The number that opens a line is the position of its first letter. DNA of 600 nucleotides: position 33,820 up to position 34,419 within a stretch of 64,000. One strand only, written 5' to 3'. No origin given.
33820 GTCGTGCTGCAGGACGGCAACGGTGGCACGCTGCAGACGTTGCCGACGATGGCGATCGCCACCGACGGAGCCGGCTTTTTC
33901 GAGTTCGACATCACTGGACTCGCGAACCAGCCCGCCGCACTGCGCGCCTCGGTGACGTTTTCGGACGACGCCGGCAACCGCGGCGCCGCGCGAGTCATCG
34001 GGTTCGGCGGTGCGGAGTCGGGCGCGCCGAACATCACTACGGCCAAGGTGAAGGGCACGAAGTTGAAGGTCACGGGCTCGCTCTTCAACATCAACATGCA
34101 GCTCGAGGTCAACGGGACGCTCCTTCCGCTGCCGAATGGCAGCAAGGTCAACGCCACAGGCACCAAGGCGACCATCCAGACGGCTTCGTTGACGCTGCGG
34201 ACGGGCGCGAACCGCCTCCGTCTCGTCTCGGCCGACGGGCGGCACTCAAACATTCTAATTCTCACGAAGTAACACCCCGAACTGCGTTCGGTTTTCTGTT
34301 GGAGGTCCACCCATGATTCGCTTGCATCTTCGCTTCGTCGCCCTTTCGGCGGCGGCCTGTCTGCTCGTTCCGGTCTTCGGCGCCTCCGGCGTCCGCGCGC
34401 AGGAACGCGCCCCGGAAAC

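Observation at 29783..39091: Four tandem secreted proteases of two unrelated catalytic classes share one ~85-aa C-terminal module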

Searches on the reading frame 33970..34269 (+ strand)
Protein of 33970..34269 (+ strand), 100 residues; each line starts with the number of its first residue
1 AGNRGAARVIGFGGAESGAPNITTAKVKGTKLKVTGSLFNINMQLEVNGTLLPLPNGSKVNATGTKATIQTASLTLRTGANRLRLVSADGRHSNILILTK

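Call 6: search_protein_families(library=ncbifam, proteins=[window:33970-34269:+], max_evalue=10)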
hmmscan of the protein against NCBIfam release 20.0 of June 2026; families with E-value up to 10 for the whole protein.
seq(100 aa): 1 family
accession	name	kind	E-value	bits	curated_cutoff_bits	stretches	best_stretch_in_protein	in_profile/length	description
NF058597.1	CoaZ_rpt_PGGG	domain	8.6e-05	22.5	30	1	18-94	8-82/88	choice-of-anchor Z repeating domain-containing protein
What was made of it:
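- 34003..34269 (+): P2 C-terminal cationic TIG-fold module (+8, pI 11.1). CoaZ_rpt_PGGG 22.5 bits, below the 30 cutoff (call 6).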

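Call 7: search_protein_families(library=pfam, proteins=[window:33970-34269:+], max_evalue=10)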
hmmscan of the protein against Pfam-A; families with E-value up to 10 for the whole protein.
seq(100 aa): 0 families

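Call 11: find_homologous_proteins(query=A1, max_evalue=0.001)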
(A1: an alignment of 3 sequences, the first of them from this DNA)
Query A1 (3 sequences) (88 aa, profile of the alignment): 3 proteins with E <= 0.001 among 119 candidates.
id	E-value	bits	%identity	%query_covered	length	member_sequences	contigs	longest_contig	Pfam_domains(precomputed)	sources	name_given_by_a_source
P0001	1.0e-27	114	88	100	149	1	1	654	-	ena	-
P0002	3.0e-13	67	37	95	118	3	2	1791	-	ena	-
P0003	2.1e-12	65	29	77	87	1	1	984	-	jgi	jgi:hypothetical protein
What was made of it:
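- Tried and rejected: Word-indexed homologue search with the three modules gave only 3 fragments (call 11).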

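Call 19: search_solved_structures(query=A2, max_evalue=10)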
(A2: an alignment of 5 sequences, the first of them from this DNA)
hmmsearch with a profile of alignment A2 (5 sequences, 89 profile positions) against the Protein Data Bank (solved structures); distinct sequences matched with E-value up to 10: 23.
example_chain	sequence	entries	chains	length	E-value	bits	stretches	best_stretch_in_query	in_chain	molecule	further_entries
4il7_A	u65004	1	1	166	0.0021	21.3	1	24-84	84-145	Putative uncharacterized protein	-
3j31_Q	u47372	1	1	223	0.0028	20.9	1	24-84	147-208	A223 penton base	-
6bo3_A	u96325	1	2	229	0.0039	20.5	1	24-84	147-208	Uncharacterized protein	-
2w47_A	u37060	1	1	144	0.03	17.6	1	24-77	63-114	LIPOLYTIC ENZYME, G-D-S-L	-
2w1w_A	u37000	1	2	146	0.03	17.6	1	24-77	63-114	LIPOLYTIC ENZYME, G-D-S-L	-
1y4y_A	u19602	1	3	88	0.12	15.7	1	20-62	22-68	Phosphocarrier protein HPr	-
3oqm_S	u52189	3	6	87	0.19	15.1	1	20-63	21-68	Phosphocarrier protein HPr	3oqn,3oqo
2fep_S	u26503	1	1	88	0.19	15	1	20-63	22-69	Phosphocarrier protein HPr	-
3hol_A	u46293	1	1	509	0.24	14.7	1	16-44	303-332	TbpB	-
6spd_G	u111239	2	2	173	0.24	14.7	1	40-67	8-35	50S ribosomal protein L6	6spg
1jem_A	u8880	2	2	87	0.25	14.7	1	20-63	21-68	HISTIDINE CONTAINING PROTEIN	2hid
7unr_G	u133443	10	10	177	0.26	14.6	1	40-67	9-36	50S ribosomal protein L6 | Large ribosomal subunit protein uL6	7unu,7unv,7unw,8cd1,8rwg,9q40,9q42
2hpr_A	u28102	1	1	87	0.28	14.5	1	20-63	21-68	HISTIDINE-CONTAINING PHOSPHOCARRIER PROTEIN HPR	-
1sph_A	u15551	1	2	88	0.29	14.5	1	20-63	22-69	HISTIDINE-CONTAINING PHOSPHOCARRIER PROTEIN HPR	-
1kkl_H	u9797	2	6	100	0.3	14.4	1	20-63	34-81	PHOSPHOCARRIER PROTEIN HPR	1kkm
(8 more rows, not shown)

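Call 22: search_protein_representatives(alignment_id=A2)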
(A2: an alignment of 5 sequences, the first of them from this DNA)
Query: 5 sequences, 89 profile positions. Proteins with E-value up to 0.001 (for the whole library): 299; up to 1e-10: 117; up to 1e-30: 0. The best 150 are listed.
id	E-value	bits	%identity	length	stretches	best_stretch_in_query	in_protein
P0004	1.6e-30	121.1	-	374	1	3-88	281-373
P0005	3.0e-24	101.0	-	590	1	2-88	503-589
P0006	5.0e-24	100.3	-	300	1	2-88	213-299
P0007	3.3e-23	97.7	-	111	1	2-88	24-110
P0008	4.2e-22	94.1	-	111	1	2-88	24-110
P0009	6.1e-22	93.6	-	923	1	2-87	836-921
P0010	7.9e-22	93.2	-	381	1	3-88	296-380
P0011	8.4e-22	93.2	-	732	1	3-88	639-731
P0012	7.0e-21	90.2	-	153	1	3-88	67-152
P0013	7.0e-21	90.2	-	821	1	3-89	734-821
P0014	2.7e-20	88.3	-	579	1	3-88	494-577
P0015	3.2e-20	88.1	-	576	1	3-88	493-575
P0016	5.1e-20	87.4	-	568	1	2-87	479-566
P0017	5.4e-20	87.4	-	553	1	3-87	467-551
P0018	5.4e-20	87.4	-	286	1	2-88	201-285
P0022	1.9e-19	85.6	-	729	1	2-87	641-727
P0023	2.5e-19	85.2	-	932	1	2-88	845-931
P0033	9.8e-19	83.3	-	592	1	3-89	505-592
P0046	3.4e-17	78.4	-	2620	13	13-48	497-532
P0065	1.6e-15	73.0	-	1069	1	2-87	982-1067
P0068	3.6e-15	71.9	-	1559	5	13-80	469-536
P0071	5.8e-15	71.2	-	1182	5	30-80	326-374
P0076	2.9e-14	69.0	-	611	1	3-88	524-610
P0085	2.0e-13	66.3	-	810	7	44-83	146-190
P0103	7.4e-12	61.3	-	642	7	19-86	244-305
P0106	1.0e-11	60.8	-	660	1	3-87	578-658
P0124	1.6e-10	57.0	-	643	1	5-86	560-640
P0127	1.9e-10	56.8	-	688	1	8-84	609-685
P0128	2.4e-10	56.4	-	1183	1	3-88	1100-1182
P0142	5.3e-09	52.1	-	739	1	3-87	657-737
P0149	1.2e-08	51.0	-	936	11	29-88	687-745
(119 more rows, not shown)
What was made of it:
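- An exhaustive HMMER search of 1.84e9 representatives found 299 proteins at E<=1e-3 and 117 at E<=1e-10 (call 22).
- Tried and rejected: The exhaustive HMMER search superseded it (call 22).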

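Call 28: search_protein_families(library=ncbifam, alignment_id=A3, max_evalue=0.001)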
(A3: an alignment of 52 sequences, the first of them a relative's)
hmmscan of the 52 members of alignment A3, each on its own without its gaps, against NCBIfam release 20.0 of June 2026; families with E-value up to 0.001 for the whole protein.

A. member 1, P0004 (374 aa): 0 families

B. families by the number of members that match (of 52 scanned): 15 families
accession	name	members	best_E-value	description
NF038122.1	metallo_LGF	31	6.5e-63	NF038122 family metalloprotease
TIGR03921.1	T7SS_mycosin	4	1.4e-38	type VII secretion-associated serine protease mycosin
NF033595.1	denti_PrtP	4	9.3e-22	dentilisin complex serine proteinase subunit PrtP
NF047494.1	Lepto_SBBP_lipo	2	5.7e-43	SBBP repeat beta-propeller lipoprotein, LipL53 family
NF049966.1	QH_SP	2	4.2e-15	subtilisin-like serine protease QhpE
NF052501.1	RdCuOxGlxASco2837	1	6.9e-21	radical copper oxidase GlxA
TIGR03895.1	protease_PatA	1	1.9e-19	PatA/PatG family cyanobactin maturation protease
TIGR02608.1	delta_60_rpt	1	1.5e-08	delta-60 repeat domain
NF010730.0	PRK14131.1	1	2.2e-08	N-acetylneuraminate epimerase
NF012211.1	tand_rpt_95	1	1.4e-06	tandem-95 repeat protein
TIGR03547.1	muta_rot_YjhT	1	3.1e-06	YjhT family mutarotase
NF047539.1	XAC2610_fam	1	1.2e-05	XAC2610-related protein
NF040809.1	germ_prot_CspBA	1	2.5e-05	bifunctional germination protease/germinant receptor pseudoprotease CspBA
NF038112.1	myxo_dep_M36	1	0.00032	myxosortase-dependent M36 family metallopeptidase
NF040808.2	CspC_non_triad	1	0.00033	bile acid germinant receptor pseudoprotease CspC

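Call 29: search_protein_families(library=pfam, alignment_id=A3, max_evalue=0.001)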
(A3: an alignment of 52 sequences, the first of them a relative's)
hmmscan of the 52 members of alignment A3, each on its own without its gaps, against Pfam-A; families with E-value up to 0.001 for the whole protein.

A. member 1, P0004 (374 aa): 0 families

B. families by the number of members that match (of 52 scanned): 26 families (the first 25 are shown)
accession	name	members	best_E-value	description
PF00082.27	Peptidase_S8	7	6.5e-48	Subtilase family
PF09286.16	Pro-kuma_activ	5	2.2e-27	Pro-kumamolisin, activation domain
PF13004.13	BACON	3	1e-19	Putative binding domain, N-terminal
PF19190.6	BACON_2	3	9.9e-18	Viral BACON domain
PF04151.21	PPC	3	5.4e-09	Bacterial pre-peptidase C-terminal domain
PF00413.30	Peptidase_M10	3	0.00057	Matrixin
PF06739.17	SBBP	2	1.3e-24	Beta-propeller repeat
PF25778.1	DUF7948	2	1.4e-24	Domain of unknown function (DUF7948)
PF13365.12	Trypsin_2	2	1.6e-06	Trypsin-like peptidase domain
PF01833.30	TIG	2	4.2e-06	IPT/TIG domain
PF01839.29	FG-GAP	1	1.9e-45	FG-GAP repeat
PF13964.12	Kelch_6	1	1.4e-23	Kelch motif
PF13418.12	Kelch_4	1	2.4e-22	Galactose oxidase, central domain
PF01344.31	Kelch_1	1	1.7e-21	Kelch motif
PF24681.1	Kelch_KLHDC2_KLHL20_DRC7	1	5e-16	KLHDC2/KLHL20/DRC7 Kelch-repeats domain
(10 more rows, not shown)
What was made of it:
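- Most carriers are peptidases of four catalytic classes (calls 28, 29).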

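Call 46: search_protein_families(library=pfam, proteins=[P0009, P0013, P0022, P0033, P0065, P0076, P0106, P0127, P0128, P0142], max_evalue=0.001)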
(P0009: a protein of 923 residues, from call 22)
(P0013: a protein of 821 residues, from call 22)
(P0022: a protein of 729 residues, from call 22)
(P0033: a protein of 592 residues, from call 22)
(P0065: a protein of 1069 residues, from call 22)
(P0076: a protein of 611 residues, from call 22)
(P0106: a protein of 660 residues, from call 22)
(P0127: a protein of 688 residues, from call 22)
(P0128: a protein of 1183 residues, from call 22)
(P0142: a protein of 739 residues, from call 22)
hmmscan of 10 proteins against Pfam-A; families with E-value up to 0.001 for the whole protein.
P0009 (923 aa): 3 families
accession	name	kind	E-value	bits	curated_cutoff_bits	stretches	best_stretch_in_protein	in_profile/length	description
PF19190.6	BACON_2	-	7.5e-15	55.1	25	2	475-554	3-88/94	Viral BACON domain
PF13004.13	BACON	-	1.5e-13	51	25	2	502-553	3-60/61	Putative binding domain, N-terminal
PF13365.12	Trypsin_2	-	1.6e-06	29.3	27.6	1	261-433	1-143/144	Trypsin-like peptidase domain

P0013 (821 aa): 2 families
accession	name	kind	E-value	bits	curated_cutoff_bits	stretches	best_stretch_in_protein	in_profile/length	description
PF06739.17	SBBP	-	1.3e-24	86.3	20.5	1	243-268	6-31/38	Beta-propeller repeat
PF25778.1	DUF7948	-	1.8e-24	87.4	27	1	78-230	57-214/214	Domain of unknown function (DUF7948)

P0022 (729 aa): 0 families

P0033 (592 aa): 11 families
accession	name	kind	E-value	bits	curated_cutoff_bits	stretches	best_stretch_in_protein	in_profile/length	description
PF13964.12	Kelch_6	-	1.4e-23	82.5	25.3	0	70-113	4-49/50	Kelch motif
PF13418.12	Kelch_4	-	2.4e-22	79.1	21.6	1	114-161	2-45/49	Galactose oxidase, central domain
PF01344.31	Kelch_1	-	1.7e-21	75.8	20.1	1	119-161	6-43/46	Kelch motif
PF24681.1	Kelch_KLHDC2_KLHL20_DRC7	-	5e-16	59.1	50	1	60-206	43-195/221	KLHDC2/KLHL20/DRC7 Kelch-repeats domain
PF24981.1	Beta-prop_ATRN-LZTR1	-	3.4e-14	53.3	50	2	233-374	72-223/289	Attractin/LZTR1 beta-propeller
PF07646.21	Kelch_2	-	1.5e-13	50.4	21.3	0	68-108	2-45/48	Kelch motif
PF13415.12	Kelch_3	-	1.5e-09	38.2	22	0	313-359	4-47/48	Galactose oxidase, central domain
PF24996.1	NANM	-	3.4e-07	29.9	45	0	332-374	290-331/350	N-acetylneuraminate epimerase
PF25210.1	Kelch_FKB95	-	1e-06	29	70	0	228-293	108-166/268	FKB95, Kelch-repeats domain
PF07250.17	Glyoxal_oxid_N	-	5.1e-06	26.3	37.5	0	307-373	74-138/243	Glyoxal oxidase N-terminus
PF25369.1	SH3_VIII-1_N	-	0.00011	21.9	27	0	207-223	19-35/45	Myosin-1-like, N-terminal SH3 domain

P0065 (1069 aa): 3 families
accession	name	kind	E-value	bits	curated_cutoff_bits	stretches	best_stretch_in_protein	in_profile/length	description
PF09286.16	Pro-kuma_activ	-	2.2e-27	96.5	23.5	1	57-195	4-142/143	Pro-kumamolisin, activation domain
PF13004.13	BACON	-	2.6e-07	30.9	25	1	650-701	3-60/61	Putative binding domain, N-terminal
PF19190.6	BACON_2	-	3.9e-06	27.1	25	1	623-698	3-84/94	Viral BACON domain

P0076 (611 aa): 0 families

P0106 (660 aa): 1 family
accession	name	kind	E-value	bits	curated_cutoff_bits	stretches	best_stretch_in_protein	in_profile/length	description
PF00082.27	Peptidase_S8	-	1.8e-18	67.3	21.8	1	346-460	169-288/288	Subtilase family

P0127 (688 aa): 5 families
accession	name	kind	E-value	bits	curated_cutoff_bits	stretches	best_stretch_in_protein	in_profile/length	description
PF01839.29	FG-GAP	-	1.9e-45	152.5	22.1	4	57-89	3-37/37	FG-GAP repeat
PF13517.12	FG-GAP_3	-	5.1e-11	43.4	26.9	2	415-490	1-60/61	FG-GAP-like repeat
PF17892.7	Cadherin_5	-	1.6e-06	28.3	26.5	1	529-603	23-97/98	Cadherin-like domain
PF17963.7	Big_9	-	9.2e-06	26.9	23.6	1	514-602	1-89/89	Bacterial Ig domain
PF01833.30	TIG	-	0.00017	22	20.9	0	616-688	14-82/84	IPT/TIG domain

P0128 (1183 aa): 2 families
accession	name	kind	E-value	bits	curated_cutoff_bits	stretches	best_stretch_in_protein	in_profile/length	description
PF13004.13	BACON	-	1e-19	70.7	25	3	433-478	2-47/61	Putative binding domain, N-terminal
PF19190.6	BACON_2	-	9.9e-18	64.3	25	2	407-476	3-78/94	Viral BACON domain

P0142 (739 aa): 2 families
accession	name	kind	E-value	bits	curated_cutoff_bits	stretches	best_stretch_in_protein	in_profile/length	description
PF00082.27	Peptidase_S8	-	6.5e-48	163.9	21.8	1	207-519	2-277/288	Subtilase family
PF22148.1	Fervidolysin_NPro-like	-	7.9e-10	39.4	21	1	69-152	7-81/81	Fervidolysin N-terminal prodomain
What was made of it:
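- On IPT/TIG (Pfam PF01833): P0127's module scores 22 bits (call 46).
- Closest known: IPT/TIG domain. Same: A few members reach the Pfam threshold (calls 29, 46).
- Pfam TIG reaches its gathering score on one member (P0127, 22 bits; call 46).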

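Call 55: search_protein_families(library=ncbifam, proteins=[P0103, P0068, P0071, P0085, P0149, P0046], max_evalue=0.001)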
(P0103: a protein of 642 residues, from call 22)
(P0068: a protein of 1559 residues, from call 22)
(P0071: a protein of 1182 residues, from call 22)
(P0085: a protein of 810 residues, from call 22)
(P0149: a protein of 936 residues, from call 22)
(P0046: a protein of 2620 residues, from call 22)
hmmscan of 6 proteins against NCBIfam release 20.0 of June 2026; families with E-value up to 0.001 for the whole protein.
P0103 (642 aa): 2 families
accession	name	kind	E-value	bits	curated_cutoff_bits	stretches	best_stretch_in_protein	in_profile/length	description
NF058597.1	CoaZ_rpt_PGGG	domain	2.2e-190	617.4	30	7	138-222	1-88/88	choice-of-anchor Z repeating domain-containing protein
TIGR03437.1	Soli_cterm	paralog_domain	6.6e-13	48.9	29.05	0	255-314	43-101/225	Solibacter uncharacterized C-terminal domain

P0068 (1559 aa): 3 families
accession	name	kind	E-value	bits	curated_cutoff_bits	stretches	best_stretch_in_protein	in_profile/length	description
TIGR03606.1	non_repeat_PQQ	subfamily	2e-06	26.9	434.55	1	813-1039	19-250/454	glucose/sorbosone family PQQ-dependent dehydrogenase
NF012200.0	choice_anch_D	domain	9.5e-06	26.1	45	1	1259-1319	34-97/108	choice-of-anchor D domain-containing protein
TIGR02604.1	Piru_Ver_Nterm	subfamily_domain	0.00024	20.6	122.2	0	932-1037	120-202/367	PVC-type heme-binding CxxCH protein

P0071 (1182 aa): 1 family
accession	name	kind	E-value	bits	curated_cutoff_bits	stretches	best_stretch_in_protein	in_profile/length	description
TIGR02604.1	Piru_Ver_Nterm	subfamily_domain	4.6e-07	29.5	122.2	1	900-1005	120-204/367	PVC-type heme-binding CxxCH protein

P0085 (810 aa): 5 families
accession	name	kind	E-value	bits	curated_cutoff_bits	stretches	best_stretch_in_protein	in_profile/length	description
NF033510.3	Ca_tandemer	repeat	1.7e-51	172.5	50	7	47-101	27-88/96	Ca2+-stabilized repeat-containing adhesin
NF012196.1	Ig_like_ice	domain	5.4e-13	48.7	50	0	304-347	54-104/108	Ig-like domain-containing protein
NF004173.0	PRK05641.1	equivalog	4.3e-10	40.3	199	0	483-581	3-99/153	putative acetyl-CoA carboxylase biotin carboxyl carrier protein subunit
NF058578.1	CPR_pilus_PamR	equivalog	1.7e-09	37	300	0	565-612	71-117/297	pilus system RbmA-like protein PamR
NF040520.1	Ig_like_BLP2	equivalog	1.9e-07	29.6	750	1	303-601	266-575/730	Ig-like repeat protein Blp2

P0149 (936 aa): 0 families

P0046 (2620 aa): 3 families
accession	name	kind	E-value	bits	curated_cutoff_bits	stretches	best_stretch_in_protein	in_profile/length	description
NF041611.1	exoglucan_CbhB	equivalog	4.4e-09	34.9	1950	1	1-66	725-790/997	exoglucanase CbhB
NF004757.0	PRK06084.1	equivalog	1.9e-08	33.6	790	0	1004-1061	206-264/425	bifunctional O-acetylhomoserine aminocarboxypropyltransferase/cysteine synthase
TIGR01326.1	OAH_OAS_sulfhy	subfamily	0.00037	19.3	495.1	0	1005-1053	206-254/418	O-acetylhomoserine aminocarboxypropyltransferase/cysteine synthase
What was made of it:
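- On CoaZ_rpt_PGGG (NCBIfam NF058597): P0103 has 7 repeats (call 55).
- Closest known: TIGR03437 Soli_cterm. Same: It partially overlaps a CoaZ/TIG-like repeat in P0103 (6.6e-13, call 55).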

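Call 64: list_cluster_members(proteins=[P0009, P0013, P0023, P0033, P0065, P0106, P0127, P0128, P0142, P0124])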
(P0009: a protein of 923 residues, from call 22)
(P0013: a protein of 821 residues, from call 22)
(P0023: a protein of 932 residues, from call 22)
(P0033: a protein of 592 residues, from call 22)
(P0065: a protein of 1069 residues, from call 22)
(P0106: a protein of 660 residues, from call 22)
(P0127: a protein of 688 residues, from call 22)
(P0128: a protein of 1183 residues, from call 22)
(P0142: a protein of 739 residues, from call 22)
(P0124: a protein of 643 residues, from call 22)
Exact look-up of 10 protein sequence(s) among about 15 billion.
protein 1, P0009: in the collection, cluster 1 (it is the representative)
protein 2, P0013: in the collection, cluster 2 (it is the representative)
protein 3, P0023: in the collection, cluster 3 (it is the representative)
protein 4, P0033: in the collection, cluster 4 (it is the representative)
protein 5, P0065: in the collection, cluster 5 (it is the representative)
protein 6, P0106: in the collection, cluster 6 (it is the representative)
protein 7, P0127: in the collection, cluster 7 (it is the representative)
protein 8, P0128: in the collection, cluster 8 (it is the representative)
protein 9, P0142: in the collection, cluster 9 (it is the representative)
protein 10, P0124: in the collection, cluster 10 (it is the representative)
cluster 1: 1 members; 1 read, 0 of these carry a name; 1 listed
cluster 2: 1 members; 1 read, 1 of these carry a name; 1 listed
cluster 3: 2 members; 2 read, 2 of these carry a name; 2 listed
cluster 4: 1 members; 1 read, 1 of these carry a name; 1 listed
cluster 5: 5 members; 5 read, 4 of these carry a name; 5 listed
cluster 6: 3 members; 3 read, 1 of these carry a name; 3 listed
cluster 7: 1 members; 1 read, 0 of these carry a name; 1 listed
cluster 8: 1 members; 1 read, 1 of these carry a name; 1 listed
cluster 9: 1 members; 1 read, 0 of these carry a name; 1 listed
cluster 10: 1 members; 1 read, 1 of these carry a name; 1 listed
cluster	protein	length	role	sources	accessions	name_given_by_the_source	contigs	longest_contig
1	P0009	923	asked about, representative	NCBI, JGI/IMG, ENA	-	-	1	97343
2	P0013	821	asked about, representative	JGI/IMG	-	hypothetical protein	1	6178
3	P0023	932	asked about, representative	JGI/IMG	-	hypothetical protein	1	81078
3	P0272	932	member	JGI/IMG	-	hypothetical protein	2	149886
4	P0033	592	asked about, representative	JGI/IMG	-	hypothetical protein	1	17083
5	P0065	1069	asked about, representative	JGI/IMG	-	subtilase family serine protease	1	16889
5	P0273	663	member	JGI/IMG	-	hypothetical protein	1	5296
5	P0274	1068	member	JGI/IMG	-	hypothetical protein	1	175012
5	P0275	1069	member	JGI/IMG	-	subtilase family serine protease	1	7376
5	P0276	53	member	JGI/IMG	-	-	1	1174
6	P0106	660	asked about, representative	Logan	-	-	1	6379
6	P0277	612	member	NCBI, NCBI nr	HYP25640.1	MAG TPA: S8 family serine peptidase, partial [Blastocatellia bacterium] | S8 family serine peptidase [Blastocatellia bacterium]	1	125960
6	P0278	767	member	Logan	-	-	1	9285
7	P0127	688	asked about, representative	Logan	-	-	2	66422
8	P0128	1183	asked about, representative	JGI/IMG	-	hypothetical protein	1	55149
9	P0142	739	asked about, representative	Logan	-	-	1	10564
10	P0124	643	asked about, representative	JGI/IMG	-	hypothetical protein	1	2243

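Call 84: find_encoding_contigs(protein=P0009, flank=10000, max_places=1)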
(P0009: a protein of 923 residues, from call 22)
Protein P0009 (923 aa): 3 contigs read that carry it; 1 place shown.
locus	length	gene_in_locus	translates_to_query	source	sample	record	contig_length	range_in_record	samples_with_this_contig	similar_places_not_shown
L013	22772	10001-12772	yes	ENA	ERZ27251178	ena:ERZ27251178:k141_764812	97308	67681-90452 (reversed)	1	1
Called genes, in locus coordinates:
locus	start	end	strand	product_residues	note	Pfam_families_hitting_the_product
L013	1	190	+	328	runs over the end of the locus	PF13349:DUF4097 (weak)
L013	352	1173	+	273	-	-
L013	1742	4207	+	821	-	PF06452:CBM9_1 (faint), PF19313:DUF5916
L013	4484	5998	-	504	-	PF00069:Pkinase, PF07714:PK_Tyr_Ser-Thr, PF24817:WD40_WDHD1_1st (weak), PF23381:Beta-prop_IFT122_1st, PF24105:Beta-prop_CAF1B_HIR1 (weak), PF24807:WD40_CDC20-Fz (weak), PF25173:Beta-prop_WDR3_1st (weak), PF00400:WD40, +4 more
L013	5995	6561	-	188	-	PF07638:Sigma70_ECF, PF08281:Sigma70_r4_2 (weak)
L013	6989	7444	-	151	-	PF01850:PIN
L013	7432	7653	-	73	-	-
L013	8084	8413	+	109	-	-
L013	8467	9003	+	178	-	-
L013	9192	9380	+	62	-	-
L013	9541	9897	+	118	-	-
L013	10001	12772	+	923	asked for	PF27052:Lysyl_endopep_N (faint), PF19190:BACON_2, PF13004:BACON (faint), PF19190:BACON_2 (weak)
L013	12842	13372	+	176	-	-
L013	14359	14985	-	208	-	PF00072:Response_reg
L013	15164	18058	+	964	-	PF03699:UPF0182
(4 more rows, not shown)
